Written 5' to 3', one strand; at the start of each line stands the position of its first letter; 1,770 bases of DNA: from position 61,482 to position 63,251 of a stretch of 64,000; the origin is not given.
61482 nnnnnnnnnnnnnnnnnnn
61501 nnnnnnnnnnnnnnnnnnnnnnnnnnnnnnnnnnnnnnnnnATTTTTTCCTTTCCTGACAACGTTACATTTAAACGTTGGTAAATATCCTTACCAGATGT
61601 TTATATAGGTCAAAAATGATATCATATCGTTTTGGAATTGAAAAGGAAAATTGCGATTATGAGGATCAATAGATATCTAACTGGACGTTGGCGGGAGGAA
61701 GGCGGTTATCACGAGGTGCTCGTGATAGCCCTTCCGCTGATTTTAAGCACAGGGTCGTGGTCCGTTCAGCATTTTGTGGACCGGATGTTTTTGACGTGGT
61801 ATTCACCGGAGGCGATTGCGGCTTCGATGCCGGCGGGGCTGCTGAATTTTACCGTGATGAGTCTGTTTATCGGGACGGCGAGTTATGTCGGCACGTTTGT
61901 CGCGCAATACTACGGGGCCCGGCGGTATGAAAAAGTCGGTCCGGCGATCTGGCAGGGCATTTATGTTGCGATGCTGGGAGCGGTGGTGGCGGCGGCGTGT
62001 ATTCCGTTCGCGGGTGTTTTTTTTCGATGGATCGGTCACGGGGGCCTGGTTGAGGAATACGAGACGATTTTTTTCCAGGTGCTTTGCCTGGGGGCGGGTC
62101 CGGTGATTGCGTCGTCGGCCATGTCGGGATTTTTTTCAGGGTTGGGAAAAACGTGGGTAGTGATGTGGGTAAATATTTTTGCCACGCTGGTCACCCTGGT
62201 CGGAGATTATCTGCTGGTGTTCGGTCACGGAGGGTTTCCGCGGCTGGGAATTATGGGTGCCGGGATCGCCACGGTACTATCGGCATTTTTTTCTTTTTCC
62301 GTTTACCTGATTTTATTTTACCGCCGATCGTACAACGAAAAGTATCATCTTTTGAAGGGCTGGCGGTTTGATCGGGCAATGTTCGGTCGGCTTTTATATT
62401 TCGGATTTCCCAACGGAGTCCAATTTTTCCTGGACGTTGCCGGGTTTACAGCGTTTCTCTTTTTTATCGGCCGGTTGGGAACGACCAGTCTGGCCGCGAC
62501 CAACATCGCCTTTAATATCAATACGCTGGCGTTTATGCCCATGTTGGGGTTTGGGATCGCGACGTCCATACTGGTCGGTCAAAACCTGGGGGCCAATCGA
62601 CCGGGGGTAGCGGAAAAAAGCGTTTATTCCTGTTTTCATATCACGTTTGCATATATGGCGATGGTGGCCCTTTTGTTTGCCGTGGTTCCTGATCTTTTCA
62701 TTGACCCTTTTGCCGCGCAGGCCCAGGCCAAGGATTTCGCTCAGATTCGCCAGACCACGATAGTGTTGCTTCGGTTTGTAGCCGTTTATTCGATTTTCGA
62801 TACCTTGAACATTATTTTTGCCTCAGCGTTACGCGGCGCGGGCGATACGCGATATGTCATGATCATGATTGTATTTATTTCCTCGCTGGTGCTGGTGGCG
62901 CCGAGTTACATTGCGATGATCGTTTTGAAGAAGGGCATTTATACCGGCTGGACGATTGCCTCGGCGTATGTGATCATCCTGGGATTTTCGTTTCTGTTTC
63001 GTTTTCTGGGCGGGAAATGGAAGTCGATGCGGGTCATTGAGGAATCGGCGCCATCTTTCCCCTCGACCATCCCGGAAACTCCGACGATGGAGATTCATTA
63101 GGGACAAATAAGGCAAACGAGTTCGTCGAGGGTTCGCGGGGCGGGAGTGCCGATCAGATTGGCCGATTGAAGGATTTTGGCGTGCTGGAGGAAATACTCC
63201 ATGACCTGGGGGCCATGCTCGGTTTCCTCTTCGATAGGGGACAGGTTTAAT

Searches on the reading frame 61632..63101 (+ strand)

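Call 7: search_protein_families(library=pfam, proteins=[window:61632-63101:+], max_evalue=0.01)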
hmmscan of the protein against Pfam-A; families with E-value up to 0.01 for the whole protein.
window:61632-63101:+ (489 aa): 1 family
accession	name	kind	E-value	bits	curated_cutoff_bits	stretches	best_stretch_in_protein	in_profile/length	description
PF01554.23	MatE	-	5.3e-38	130.7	24.9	2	262-426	3-160/161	MatE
